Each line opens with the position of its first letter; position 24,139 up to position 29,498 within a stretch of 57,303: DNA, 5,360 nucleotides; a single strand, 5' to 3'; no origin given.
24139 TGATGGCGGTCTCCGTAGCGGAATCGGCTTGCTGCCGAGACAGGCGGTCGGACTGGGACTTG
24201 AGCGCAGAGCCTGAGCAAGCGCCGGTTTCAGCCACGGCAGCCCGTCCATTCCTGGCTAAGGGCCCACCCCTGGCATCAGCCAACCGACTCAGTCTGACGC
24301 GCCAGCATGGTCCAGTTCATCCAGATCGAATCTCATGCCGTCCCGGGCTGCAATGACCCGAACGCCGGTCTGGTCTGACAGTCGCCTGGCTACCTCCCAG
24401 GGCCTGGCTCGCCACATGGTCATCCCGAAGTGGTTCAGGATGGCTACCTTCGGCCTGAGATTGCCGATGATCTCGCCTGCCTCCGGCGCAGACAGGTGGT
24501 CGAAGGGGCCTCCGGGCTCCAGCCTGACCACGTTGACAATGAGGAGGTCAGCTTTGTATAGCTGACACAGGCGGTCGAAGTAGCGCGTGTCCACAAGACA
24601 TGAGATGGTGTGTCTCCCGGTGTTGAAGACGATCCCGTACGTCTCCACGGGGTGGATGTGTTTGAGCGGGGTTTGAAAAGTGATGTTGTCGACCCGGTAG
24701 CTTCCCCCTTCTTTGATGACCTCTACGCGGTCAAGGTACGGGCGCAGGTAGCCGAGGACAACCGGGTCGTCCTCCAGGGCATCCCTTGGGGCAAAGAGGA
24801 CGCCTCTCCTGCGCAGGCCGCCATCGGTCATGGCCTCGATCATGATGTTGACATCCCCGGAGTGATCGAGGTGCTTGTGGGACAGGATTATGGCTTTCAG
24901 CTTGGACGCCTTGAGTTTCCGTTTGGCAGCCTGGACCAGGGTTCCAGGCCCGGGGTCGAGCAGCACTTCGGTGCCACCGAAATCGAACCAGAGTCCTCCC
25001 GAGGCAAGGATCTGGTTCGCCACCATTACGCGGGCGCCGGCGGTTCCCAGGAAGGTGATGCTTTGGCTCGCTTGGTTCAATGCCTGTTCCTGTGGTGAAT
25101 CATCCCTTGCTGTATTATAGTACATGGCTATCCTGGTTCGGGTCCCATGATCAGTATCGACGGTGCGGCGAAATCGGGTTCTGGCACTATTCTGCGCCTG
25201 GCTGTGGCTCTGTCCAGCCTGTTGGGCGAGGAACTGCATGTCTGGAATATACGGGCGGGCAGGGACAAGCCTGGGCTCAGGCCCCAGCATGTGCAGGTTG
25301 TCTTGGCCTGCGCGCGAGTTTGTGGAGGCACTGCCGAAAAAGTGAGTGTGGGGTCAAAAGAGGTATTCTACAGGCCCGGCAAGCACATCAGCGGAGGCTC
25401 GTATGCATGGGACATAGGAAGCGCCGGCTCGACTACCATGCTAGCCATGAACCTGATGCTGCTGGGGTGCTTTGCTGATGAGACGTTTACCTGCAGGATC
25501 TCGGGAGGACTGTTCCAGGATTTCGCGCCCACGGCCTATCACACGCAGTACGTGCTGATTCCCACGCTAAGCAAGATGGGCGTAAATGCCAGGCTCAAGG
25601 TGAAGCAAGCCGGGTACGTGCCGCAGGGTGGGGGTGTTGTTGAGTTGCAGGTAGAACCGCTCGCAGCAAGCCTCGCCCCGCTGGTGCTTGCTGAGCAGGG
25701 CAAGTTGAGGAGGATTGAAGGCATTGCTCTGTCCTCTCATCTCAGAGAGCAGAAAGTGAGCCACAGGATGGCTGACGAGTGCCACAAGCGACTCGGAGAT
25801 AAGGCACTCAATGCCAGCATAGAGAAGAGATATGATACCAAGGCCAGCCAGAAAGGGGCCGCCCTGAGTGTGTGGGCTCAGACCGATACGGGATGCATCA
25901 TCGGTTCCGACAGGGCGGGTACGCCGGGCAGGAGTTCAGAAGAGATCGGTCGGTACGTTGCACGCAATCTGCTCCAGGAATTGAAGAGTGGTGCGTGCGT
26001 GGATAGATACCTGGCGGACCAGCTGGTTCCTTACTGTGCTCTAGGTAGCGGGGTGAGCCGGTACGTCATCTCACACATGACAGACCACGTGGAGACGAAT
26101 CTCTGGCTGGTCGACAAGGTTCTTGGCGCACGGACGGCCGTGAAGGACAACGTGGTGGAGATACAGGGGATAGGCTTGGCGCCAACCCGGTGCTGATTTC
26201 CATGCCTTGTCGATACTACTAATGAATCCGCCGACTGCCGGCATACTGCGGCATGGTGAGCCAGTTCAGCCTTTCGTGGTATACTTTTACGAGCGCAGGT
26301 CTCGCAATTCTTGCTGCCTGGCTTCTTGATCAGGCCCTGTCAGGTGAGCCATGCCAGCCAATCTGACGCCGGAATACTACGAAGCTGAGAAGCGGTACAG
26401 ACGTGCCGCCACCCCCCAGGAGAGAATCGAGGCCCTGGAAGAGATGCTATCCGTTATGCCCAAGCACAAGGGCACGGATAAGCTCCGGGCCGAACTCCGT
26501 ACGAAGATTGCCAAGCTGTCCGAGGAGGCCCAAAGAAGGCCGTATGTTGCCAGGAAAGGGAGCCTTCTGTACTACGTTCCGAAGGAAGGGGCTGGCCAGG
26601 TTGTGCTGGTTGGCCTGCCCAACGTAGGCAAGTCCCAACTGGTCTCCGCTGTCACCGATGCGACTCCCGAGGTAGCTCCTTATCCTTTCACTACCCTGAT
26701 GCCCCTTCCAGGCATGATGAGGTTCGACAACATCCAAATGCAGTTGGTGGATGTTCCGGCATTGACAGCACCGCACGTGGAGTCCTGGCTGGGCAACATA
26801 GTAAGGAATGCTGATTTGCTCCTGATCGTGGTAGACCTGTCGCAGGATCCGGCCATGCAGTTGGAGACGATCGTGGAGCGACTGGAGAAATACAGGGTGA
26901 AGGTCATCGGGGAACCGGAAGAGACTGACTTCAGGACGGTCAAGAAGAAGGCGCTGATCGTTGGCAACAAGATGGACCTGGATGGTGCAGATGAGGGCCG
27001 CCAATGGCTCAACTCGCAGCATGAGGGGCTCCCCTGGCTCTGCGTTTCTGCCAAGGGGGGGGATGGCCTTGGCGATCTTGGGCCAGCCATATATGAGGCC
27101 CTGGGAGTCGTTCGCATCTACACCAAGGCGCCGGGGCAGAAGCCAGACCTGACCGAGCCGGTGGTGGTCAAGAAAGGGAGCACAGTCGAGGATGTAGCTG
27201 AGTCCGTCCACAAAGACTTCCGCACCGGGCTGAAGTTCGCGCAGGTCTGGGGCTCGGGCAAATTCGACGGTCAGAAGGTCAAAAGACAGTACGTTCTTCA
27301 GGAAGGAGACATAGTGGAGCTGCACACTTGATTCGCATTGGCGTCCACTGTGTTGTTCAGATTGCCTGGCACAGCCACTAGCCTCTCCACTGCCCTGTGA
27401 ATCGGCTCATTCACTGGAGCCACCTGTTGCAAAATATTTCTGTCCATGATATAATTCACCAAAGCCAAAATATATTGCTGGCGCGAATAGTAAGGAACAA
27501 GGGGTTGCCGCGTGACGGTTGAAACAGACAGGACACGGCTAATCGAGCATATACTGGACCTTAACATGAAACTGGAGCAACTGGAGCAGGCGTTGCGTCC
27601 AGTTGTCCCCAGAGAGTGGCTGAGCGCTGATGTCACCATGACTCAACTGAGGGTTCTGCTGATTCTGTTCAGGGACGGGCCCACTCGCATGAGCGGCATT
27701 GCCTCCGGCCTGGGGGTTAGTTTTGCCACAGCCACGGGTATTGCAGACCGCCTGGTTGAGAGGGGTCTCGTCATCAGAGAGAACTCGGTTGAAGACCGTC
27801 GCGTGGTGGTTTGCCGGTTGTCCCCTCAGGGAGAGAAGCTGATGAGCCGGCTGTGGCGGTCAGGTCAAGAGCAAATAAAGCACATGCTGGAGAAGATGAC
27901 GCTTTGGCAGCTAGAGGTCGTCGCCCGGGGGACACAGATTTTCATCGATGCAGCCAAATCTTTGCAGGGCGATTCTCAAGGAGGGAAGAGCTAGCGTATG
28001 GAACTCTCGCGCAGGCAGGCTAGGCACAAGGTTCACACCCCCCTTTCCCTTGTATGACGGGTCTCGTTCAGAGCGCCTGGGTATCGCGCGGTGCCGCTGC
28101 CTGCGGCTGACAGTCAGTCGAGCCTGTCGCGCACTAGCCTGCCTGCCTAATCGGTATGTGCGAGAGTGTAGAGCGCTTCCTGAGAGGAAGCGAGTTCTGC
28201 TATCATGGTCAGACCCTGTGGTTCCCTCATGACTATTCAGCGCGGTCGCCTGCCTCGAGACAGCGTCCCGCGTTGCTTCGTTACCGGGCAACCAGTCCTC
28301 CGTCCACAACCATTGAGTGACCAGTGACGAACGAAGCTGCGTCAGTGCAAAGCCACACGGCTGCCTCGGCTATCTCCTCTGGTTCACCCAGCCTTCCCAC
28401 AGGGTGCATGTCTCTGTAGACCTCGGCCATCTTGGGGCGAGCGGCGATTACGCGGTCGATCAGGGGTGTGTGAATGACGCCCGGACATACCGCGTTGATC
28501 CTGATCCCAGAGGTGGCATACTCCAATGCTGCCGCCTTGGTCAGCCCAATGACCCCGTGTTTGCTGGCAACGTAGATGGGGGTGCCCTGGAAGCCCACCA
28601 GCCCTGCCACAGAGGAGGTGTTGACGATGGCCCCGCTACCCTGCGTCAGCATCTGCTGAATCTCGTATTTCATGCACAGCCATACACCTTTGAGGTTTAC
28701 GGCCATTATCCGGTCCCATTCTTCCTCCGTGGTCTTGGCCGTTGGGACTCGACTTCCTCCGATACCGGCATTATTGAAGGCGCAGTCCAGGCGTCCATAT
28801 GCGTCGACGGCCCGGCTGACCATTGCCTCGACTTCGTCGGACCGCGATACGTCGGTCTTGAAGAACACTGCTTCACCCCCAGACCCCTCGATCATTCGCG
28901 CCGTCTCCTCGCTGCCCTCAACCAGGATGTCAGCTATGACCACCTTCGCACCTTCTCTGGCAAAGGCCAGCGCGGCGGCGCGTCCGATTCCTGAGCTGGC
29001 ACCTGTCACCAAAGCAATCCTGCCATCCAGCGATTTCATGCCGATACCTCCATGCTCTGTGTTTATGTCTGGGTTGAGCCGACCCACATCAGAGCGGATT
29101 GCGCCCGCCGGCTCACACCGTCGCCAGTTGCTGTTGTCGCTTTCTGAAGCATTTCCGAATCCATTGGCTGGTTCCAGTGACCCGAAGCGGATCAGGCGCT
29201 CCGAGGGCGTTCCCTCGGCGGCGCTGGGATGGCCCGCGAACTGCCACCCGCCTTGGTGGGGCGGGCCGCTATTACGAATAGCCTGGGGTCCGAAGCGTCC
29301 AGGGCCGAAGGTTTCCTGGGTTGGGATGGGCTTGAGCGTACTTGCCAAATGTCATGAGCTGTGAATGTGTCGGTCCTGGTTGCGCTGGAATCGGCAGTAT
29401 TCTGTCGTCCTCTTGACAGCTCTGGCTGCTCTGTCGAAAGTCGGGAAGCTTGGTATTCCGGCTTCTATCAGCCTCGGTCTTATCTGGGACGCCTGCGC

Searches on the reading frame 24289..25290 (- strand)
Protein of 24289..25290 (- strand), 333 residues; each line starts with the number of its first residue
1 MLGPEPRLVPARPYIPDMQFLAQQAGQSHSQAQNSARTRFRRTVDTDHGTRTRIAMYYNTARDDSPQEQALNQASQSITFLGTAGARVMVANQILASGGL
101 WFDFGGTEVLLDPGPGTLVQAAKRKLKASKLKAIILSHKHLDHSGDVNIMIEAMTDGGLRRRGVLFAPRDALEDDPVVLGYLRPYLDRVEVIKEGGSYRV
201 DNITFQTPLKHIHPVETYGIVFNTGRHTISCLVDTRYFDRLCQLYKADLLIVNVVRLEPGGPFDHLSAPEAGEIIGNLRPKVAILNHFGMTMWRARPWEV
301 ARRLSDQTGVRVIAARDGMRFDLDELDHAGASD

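Call 63: search_protein_families(library=pfam, max_evalue=0.01, proteins=[window:24289-25290:-])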
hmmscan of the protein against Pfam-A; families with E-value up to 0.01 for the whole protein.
window:24289-25290:- (333 aa): 3 families
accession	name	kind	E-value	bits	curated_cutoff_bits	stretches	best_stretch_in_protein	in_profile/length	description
PF12706.13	Lactamase_B_2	-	9.9e-21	74.7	27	1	107-288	1-200/200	Beta-lactamase superfamily domain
PF00753.33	Lactamase_B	-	1.3e-08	35.4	22.7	1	105-207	14-110/196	Metallo-beta-lactamase superfamily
PF13483.12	Lactamase_B_3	-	9.5e-05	22.9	24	1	102-214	12-84/160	Beta-lactamase superfamily domain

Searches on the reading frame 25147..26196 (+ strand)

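Call 4: search_protein_families(library=pfam, proteins=[window:25147-26196:+])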
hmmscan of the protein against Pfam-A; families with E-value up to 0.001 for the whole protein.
window:25147-26196:+ (349 aa): 2 families
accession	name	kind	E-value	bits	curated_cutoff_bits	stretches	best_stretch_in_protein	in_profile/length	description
PF01137.26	RTC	-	9.3e-65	218.3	27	1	10-331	3-220/221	RNA 3'-terminal phosphate cyclase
PF05189.18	RTC_insert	-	1.9e-20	73.6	23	1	183-280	2-102/102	RNA 3'-terminal phosphate cyclase (RTC), insert domain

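Call 5: search_protein_families(library=ncbifam, proteins=[window:25147-26196:+])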
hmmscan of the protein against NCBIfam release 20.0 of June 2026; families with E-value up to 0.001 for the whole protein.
window:25147-26196:+ (349 aa): 4 families
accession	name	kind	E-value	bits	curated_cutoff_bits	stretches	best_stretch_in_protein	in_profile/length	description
TIGR03399.1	RNA_3prim_cycl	equivalog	7.6e-87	291.5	250.05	1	2-329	1-324/326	RNA 3'-terminal phosphate cyclase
NF003246.0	PRK04204.1-2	equivalog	4.2e-78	262.9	352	1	1-334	3-328/342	RNA 3'-terminal phosphate cyclase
NF003247.0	PRK04204.1-3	equivalog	8.8e-46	156.7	333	1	1-332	4-326/338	RNA 3'-terminal phosphate cyclase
TIGR03400.1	18S_RNA_Rcl1p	equivalog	1e-42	146.3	227.95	1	15-335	8-334/360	18S rRNA biogenesis protein RCL1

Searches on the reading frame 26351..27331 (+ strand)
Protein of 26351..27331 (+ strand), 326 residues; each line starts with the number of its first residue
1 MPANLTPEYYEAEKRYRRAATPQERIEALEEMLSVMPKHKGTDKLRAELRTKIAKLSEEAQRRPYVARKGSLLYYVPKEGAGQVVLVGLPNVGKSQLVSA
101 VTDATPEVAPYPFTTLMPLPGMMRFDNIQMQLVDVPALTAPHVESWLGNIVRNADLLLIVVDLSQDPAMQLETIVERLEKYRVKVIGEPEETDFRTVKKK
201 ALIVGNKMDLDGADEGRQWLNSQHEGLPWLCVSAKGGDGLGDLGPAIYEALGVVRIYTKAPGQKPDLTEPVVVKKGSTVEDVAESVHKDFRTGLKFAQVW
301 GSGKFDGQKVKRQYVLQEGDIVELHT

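Call 4: search_protein_families(library=pfam, proteins=[window:26351-27331:+])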
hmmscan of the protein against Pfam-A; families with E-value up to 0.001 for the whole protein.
window:26351-27331:+ (326 aa): 3 families
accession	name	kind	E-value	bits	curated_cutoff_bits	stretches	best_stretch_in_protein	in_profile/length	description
PF01926.29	MMR_HSR1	-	9e-18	64.9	21.9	1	83-180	1-102/113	50S ribosome-binding GTPase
PF02824.27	TGS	-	3.5e-14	53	22.2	1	254-326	1-60/60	TGS domain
PF02421.24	FeoB_N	-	6.2e-08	32.7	27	1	83-137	2-56/156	Ferrous iron transport protein B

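Call 5: search_protein_families(library=ncbifam, proteins=[window:26351-27331:+])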
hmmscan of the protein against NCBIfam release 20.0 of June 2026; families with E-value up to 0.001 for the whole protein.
window:26351-27331:+ (326 aa): 16 families
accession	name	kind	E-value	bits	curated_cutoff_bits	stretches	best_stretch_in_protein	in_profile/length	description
NF008955.0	PRK12297.1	equivalog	1.8e-22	79.9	406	1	83-260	161-337/429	GTPase ObgE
TIGR02729.1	Obg_CgtA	equivalog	4.5e-22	78.5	280.25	1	83-249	159-326/329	Obg family GTPase CgtA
NF008956.1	PRK12299.1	equivalog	5.5e-21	74.9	300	1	83-249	160-323/327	GTPase ObgE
NF008954.1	PRK12296.1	equivalog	5.3e-19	68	377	1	83-280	161-369/470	GTPase ObgE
NF007171.0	PRK09602.1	subfamily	2e-16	59.9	387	1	83-122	4-43/397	YchF-related putative GTPase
NF000908.1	PRK00089.1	equivalog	6.5e-10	38.8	237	1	81-250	3-166/291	GTPase Era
TIGR00092.1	TIGR00092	equivalog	3e-09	36.5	279.2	1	86-123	7-45/368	redox-regulated ATPase YchF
TIGR00231.1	small_GTP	domain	4.1e-09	36.4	42.5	1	83-217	5-132/164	GTP-binding protein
TIGR03156.1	GTP_HflX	equivalog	1e-07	31.2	216.75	1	77-250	185-350/351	GTPase HflX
TIGR03594.1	GTPase_EngA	equivalog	2e-07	30.4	306.7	1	83-186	2-112/432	ribosome biogenesis GTPase Der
TIGR00436.1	era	equivalog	5.8e-07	29.1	116.25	1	83-185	2-110/270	GTPase Era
NF003661.0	PRK05291.1-3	equivalog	1.5e-06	27.8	380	1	41-249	181-368/448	tRNA uridine-5-carboxymethylaminomethyl(34) synthesis GTPase MnmE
NF002828.0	PRK03003.1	equivalog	2.8e-05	22.9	631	0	78-137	210-270/477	ribosome biogenesis GTPase Der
TIGR03596.1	GTPase_YlqF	equivalog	3.2e-05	23.4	208.2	0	82-116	119-154/276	ribosome biogenesis GTPase YlqF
NF003255.0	PRK04213.1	equivalog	4.3e-05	22.9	164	0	82-137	10-61/204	GTP-binding protein EngB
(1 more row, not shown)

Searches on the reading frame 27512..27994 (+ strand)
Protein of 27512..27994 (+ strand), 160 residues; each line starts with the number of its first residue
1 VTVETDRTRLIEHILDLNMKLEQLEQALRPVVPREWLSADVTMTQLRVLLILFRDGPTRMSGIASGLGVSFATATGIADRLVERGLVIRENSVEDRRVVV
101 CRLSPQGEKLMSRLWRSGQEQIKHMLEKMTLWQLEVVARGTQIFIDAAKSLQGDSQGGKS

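Call 63: search_protein_families(library=pfam, max_evalue=0.01, proteins=[window:27512-27994:+])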
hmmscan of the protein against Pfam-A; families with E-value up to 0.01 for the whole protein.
window:27512-27994:+ (160 aa): 6 families
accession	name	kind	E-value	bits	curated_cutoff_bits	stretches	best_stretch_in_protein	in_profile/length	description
PF01047.28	MarR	-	1.5e-15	57.3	24.6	1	41-99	1-59/59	MarR family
PF12802.13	MarR_2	-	9.1e-10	39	27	1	40-97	2-60/61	MarR family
PF22381.2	Staph_reg_Sar_Rot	-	0.00088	19.8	27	1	40-113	11-84/85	Transcriptional regulator SarA/Rot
PF01978.25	TrmB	-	0.0011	19.2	25.6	1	44-92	9-57/68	Sugar-specific transcriptional regulator TrmB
PF13412.12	HTH_24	-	0.0048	16.9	21.9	1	44-87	4-47/48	Winged helix-turn-helix DNA-binding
PF24409.1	wHTH-PRTase_assc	-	0.0085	16.5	27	0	49-91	3-45/83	wHTH-PRTase associated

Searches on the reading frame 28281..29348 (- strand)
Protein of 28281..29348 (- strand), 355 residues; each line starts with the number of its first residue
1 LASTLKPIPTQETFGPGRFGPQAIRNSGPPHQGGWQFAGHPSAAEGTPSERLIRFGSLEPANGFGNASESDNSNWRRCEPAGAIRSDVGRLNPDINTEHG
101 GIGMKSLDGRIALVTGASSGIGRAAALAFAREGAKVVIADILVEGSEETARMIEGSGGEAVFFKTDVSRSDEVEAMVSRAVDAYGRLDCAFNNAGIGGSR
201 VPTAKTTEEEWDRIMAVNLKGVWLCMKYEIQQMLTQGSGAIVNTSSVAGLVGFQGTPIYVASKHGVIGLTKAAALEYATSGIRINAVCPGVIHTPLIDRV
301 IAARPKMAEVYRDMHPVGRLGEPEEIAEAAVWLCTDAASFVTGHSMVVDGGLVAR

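Call 4: search_protein_families(library=pfam, proteins=[window:28281-29348:-])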
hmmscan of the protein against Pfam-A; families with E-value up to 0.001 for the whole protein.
window:28281-29348:- (355 aa): 4 families
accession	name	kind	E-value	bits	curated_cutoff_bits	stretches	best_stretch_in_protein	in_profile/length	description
PF13561.12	adh_short_C2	-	1.2e-71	241.5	27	1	116-352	1-235/236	Enoyl-(Acyl carrier protein) reductase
PF00106.31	adh_short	-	1.5e-59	201.2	26.6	1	111-298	2-188/195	short chain dehydrogenase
PF08659.16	KR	-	1.9e-12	47.9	22.6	1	113-262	4-152/180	KR domain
PF23441.1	SDR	-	0.00044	20.2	27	1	261-352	164-255/258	SDR-like rossmann domain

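Call 5: search_protein_families(library=ncbifam, proteins=[window:28281-29348:-])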
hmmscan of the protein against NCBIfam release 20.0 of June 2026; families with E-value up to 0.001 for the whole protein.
window:28281-29348:- (355 aa): 231 families (the best 25 are shown)
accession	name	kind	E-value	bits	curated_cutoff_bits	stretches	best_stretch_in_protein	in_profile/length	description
NF004818.0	PRK06172.1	equivalog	4.1e-115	383.4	336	1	104-354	2-252/253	SDR family oxidoreductase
NF004791.0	PRK06138.1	equivalog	1e-80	270.7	312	1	106-354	2-251/252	SDR family oxidoreductase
NF005559.1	PRK07231.1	subfamily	5.9e-76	255.2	215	1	107-353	2-248/249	glucose 1-dehydrogenase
NF005681.0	PRK07478.1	subfamily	1.4e-75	254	267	1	104-352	1-249/254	SDR family oxidoreductase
NF004198.0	PRK05653.1-3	equivalog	1.5e-74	250.6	296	1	104-353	2-247/248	3-oxoacyl-ACP reductase FabG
NF009093.0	PRK12429.1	subfamily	9.3e-69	231.6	258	1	106-354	2-258/259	3-hydroxybutyrate dehydrogenase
NF052558.1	MBtsdlDhBudC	equivalog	4.5e-68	229.5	270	1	108-354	2-243/250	meso-2,3-butanediol dehydrogenase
NF053701.1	CsHdxCHCADhChcB2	equivalog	6.6e-68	228.8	350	1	107-354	1-244/245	cis-4-hydroxycyclohexanecarboxylate dehydrogenase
NF005469.0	PRK07063.1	equivalog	5.7e-65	219.4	306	1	104-352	2-254/260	SDR family oxidoreductase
NF004713.0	PRK06057.1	equivalog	9e-65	218.7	404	1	105-353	5-250/257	3-oxoacyl-ACP reductase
NF006366.0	PRK08589.1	equivalog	9.3e-65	218.6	386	1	104-354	1-254/272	SDR family oxidoreductase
TIGR01830.1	3oxo_ACP_reduc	equivalog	1.4e-64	218.1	297.75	1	112-353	1-239/239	3-oxoacyl-[acyl-carrier-protein] reductase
TIGR03971.1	SDR_subfam_1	subfamily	5e-63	212.9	300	1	107-354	1-270/271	mycofactocin-coupled SDR family oxidoreductase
NF009466.0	PRK12826.1-2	subfamily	2.5e-62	210.6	222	1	110-353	4-245/248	3-oxoacyl-ACP reductase FabG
TIGR01963.1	PHB_DH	subfamily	4.3e-62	209.7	307.05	1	110-354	2-254/255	3-hydroxybutyrate dehydrogenase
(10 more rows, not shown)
